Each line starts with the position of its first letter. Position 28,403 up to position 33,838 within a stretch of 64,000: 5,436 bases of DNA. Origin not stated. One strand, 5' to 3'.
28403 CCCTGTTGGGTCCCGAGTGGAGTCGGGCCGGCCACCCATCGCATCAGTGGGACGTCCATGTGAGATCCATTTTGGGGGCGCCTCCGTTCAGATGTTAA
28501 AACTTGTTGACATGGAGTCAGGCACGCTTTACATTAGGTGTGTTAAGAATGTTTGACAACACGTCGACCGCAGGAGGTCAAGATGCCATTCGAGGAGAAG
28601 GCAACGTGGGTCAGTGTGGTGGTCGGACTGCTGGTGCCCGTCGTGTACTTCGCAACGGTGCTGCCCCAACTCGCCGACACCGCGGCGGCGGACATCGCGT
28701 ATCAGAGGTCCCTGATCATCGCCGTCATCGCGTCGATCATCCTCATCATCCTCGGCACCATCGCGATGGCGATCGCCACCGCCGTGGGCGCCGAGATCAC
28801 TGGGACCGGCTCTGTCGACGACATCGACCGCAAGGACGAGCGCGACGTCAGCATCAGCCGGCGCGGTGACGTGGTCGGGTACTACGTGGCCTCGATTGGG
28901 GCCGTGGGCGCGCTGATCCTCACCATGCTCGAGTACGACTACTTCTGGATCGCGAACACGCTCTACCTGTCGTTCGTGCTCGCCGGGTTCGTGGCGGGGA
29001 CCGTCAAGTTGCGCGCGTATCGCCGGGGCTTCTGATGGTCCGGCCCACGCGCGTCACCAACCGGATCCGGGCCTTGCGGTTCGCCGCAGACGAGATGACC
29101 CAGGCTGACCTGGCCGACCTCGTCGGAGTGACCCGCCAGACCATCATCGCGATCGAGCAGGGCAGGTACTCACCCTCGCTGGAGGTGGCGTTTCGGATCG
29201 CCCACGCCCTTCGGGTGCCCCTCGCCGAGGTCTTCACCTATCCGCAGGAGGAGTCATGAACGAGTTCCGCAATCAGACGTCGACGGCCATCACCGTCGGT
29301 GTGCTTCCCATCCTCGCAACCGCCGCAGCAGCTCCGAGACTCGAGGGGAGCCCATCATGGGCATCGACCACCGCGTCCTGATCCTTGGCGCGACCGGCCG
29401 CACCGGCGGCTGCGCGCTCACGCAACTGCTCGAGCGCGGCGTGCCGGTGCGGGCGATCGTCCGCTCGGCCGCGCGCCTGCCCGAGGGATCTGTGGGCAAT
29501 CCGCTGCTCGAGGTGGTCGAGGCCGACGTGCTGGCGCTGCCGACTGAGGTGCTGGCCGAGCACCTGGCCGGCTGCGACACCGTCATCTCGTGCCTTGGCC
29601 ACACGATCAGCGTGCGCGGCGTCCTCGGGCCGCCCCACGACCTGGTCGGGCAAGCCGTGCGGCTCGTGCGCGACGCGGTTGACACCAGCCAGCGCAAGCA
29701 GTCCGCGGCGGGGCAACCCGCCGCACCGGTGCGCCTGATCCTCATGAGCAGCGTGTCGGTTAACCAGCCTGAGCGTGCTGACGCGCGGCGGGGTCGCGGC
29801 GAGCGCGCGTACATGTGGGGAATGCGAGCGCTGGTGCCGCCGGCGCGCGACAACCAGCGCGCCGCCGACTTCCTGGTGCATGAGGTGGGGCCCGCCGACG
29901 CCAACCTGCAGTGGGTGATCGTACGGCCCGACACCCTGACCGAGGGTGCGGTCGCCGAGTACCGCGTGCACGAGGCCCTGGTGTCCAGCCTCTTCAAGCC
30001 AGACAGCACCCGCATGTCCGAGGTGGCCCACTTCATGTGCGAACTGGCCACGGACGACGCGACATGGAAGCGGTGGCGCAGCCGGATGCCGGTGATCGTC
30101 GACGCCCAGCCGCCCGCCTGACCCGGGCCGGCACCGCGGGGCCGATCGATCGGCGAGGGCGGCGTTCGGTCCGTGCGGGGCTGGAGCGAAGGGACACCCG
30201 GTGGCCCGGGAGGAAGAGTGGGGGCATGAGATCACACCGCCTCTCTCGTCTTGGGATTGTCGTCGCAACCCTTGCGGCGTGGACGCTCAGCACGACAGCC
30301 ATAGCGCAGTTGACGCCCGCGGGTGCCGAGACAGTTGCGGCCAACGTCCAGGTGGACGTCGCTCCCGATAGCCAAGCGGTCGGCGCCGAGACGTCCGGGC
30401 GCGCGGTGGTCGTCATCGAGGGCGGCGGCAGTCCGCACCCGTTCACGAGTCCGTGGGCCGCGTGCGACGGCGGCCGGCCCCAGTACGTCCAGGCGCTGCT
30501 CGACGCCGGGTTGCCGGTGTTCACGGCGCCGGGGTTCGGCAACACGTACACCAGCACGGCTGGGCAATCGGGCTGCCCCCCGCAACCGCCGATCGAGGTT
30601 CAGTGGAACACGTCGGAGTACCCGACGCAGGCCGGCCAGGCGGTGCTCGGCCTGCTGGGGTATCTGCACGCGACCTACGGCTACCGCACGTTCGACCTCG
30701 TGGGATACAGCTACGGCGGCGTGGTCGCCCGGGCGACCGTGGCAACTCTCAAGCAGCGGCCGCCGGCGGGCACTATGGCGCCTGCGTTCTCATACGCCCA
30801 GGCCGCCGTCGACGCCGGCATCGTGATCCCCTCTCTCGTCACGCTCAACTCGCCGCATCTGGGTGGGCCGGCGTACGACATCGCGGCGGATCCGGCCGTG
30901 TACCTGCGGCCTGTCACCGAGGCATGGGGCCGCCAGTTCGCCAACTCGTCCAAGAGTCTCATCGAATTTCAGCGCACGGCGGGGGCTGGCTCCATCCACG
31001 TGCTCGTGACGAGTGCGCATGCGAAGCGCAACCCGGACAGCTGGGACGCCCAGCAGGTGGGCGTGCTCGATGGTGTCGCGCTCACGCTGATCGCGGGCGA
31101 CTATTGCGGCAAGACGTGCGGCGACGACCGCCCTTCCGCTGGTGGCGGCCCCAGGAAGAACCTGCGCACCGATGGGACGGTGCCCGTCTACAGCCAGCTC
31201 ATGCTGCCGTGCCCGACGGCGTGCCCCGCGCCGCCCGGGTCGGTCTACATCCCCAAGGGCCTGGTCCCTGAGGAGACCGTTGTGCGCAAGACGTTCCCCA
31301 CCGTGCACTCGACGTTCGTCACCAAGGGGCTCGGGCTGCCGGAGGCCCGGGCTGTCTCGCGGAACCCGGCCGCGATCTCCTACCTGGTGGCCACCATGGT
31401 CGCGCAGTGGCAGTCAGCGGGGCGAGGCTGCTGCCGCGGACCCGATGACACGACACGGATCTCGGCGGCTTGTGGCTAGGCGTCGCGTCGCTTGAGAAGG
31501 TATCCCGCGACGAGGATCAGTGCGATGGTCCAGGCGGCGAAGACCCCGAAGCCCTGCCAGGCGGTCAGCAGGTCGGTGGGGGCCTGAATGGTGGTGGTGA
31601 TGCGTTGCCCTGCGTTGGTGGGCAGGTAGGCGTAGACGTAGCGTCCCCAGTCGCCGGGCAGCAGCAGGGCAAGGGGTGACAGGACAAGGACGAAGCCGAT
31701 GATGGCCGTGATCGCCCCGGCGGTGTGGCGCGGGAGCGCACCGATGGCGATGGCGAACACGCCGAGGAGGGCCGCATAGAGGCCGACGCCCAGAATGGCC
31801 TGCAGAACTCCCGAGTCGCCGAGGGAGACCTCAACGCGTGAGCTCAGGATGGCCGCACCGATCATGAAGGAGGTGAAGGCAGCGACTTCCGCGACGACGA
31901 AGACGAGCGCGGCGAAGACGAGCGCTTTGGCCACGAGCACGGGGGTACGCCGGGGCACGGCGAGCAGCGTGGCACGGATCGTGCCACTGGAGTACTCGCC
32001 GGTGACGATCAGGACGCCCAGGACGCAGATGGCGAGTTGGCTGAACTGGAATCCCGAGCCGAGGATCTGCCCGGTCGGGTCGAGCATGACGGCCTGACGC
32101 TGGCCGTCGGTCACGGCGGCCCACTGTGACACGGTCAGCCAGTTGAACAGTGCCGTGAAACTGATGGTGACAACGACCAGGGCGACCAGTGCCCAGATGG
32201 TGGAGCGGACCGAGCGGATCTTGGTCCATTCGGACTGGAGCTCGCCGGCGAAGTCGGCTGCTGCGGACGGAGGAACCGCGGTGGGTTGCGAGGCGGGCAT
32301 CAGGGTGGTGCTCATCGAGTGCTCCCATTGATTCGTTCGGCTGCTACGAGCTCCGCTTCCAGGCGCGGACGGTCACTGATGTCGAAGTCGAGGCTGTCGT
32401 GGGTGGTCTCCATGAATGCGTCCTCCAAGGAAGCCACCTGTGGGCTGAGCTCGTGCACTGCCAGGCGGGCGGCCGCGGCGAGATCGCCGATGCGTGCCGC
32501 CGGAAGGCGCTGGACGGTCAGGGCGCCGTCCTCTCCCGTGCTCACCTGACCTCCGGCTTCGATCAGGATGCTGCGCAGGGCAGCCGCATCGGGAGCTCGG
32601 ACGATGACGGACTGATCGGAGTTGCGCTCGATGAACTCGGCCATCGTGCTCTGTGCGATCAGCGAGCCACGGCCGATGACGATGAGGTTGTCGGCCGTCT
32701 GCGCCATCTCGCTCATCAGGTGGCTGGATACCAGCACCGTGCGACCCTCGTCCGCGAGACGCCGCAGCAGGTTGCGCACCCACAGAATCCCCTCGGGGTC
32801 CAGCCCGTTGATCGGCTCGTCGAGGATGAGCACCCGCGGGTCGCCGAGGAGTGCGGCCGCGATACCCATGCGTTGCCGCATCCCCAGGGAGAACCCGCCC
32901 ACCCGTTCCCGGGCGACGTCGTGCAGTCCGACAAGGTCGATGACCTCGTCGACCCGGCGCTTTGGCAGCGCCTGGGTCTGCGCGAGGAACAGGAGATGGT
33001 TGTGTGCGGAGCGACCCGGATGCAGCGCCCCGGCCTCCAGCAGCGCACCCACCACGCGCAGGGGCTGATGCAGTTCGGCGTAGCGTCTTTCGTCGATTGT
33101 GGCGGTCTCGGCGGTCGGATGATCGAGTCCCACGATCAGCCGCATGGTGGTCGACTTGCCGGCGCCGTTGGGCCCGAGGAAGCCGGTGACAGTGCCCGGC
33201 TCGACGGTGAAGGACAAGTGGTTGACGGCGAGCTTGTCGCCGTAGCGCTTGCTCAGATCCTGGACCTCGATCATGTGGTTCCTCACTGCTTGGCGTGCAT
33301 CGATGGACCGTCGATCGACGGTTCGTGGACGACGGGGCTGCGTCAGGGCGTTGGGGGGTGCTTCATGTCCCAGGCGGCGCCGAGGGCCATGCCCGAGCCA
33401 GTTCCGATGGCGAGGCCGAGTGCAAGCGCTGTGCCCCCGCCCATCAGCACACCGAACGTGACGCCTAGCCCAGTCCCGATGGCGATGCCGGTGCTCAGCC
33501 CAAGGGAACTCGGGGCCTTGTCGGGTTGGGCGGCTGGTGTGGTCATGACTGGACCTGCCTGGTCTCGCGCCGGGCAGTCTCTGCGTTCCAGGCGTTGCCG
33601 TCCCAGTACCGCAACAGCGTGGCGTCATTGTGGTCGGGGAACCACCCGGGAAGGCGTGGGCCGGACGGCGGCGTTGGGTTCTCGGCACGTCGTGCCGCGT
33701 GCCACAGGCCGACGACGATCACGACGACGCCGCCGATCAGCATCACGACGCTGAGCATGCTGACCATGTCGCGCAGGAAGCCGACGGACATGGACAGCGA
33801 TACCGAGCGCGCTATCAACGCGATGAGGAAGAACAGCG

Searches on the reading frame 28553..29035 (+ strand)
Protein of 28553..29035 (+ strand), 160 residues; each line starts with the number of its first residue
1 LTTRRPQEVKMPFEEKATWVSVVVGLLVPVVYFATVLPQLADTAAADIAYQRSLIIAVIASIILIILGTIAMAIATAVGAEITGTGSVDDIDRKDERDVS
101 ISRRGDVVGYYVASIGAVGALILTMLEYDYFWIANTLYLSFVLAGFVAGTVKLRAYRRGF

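Call 24: search_protein_families(library=pfam, proteins=[window:28553-29035:+], max_evalue=0.01)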
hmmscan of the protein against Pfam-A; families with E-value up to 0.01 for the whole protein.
window:28553-29035:+ (160 aa): 1 family
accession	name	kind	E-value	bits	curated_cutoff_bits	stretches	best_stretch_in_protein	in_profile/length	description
PF17647.6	DUF5518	-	0.0056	17.2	27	0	113-159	4-48/116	Family of unknown function (DUF5518)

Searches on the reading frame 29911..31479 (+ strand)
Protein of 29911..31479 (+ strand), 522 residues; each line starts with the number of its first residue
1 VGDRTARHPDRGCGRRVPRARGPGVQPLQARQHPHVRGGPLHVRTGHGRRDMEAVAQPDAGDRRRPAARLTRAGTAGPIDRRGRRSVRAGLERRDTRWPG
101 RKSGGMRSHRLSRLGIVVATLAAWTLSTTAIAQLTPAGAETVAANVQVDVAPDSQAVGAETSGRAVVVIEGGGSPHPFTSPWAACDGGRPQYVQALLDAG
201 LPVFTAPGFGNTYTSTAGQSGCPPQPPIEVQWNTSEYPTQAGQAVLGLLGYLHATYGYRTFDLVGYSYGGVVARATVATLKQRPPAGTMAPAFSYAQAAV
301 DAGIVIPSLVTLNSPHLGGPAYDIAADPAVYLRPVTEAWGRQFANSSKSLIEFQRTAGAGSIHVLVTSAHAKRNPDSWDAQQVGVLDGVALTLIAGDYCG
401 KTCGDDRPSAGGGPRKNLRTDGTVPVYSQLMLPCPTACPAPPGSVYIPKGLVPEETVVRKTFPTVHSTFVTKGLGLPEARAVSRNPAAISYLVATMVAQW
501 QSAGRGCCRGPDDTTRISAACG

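Call 24: search_protein_families(library=pfam, proteins=[window:29911-31479:+], max_evalue=0.01)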
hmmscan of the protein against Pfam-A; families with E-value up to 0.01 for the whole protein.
window:29911-31479:+ (522 aa): 2 families
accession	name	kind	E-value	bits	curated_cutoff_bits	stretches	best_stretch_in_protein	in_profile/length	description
PF05057.20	DUF676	-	0.00012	22.1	20.3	1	263-318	82-127/217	Putative serine esterase (DUF676)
PF07819.20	PGAP1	-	0.0082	16.4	24.3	0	257-348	89-160/233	PGAP1-like alpha/beta domain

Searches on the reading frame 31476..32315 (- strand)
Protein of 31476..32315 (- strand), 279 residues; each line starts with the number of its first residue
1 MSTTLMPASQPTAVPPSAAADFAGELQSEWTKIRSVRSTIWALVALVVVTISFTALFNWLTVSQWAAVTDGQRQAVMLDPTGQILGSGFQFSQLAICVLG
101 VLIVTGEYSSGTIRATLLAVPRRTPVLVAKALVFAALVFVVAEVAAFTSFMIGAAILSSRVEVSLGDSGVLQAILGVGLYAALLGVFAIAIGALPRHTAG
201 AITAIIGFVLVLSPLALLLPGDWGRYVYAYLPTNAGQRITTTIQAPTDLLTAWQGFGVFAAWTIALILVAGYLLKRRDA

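Call 49: search_protein_families(library=pfam, proteins=[window:31476-32315:-], max_evalue=0.0001)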
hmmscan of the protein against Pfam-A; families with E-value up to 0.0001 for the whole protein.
window:31476-32315:- (279 aa): 2 families
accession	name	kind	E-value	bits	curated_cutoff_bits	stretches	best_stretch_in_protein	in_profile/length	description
PF12679.13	ABC2_membrane_2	-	7.3e-08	32.4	27.2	1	39-278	16-282/283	ABC-2 family transporter protein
PF12730.13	ABC2_membrane_4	-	4e-07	30.6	27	1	26-209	2-174/179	ABC-2 family transporter protein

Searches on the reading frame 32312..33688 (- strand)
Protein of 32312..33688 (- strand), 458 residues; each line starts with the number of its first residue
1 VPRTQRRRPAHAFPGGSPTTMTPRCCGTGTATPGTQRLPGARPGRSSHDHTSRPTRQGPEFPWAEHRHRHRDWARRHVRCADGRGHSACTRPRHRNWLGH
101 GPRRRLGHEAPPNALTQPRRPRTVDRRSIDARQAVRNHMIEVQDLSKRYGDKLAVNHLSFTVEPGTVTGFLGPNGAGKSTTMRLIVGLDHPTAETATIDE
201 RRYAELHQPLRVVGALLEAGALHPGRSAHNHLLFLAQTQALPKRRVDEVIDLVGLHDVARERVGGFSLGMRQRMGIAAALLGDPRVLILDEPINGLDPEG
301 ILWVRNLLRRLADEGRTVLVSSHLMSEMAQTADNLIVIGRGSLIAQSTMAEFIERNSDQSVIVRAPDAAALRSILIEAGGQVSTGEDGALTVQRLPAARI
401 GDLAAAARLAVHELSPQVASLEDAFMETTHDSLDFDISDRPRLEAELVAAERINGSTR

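Call 49: search_protein_families(library=pfam, proteins=[window:32312-33688:-], max_evalue=0.0001)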
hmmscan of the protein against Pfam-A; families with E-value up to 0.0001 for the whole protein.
window:32312-33688:- (458 aa): 2 families
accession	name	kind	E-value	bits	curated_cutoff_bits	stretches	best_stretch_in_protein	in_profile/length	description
PF00005.33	ABC_tran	-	1e-27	97.8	25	1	156-294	2-137/137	ABC transporter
PF13304.12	AAA_21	-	5.5e-12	46.8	27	1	264-325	236-300/304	AAA domain, putative AbiEii toxin, Type IV TA system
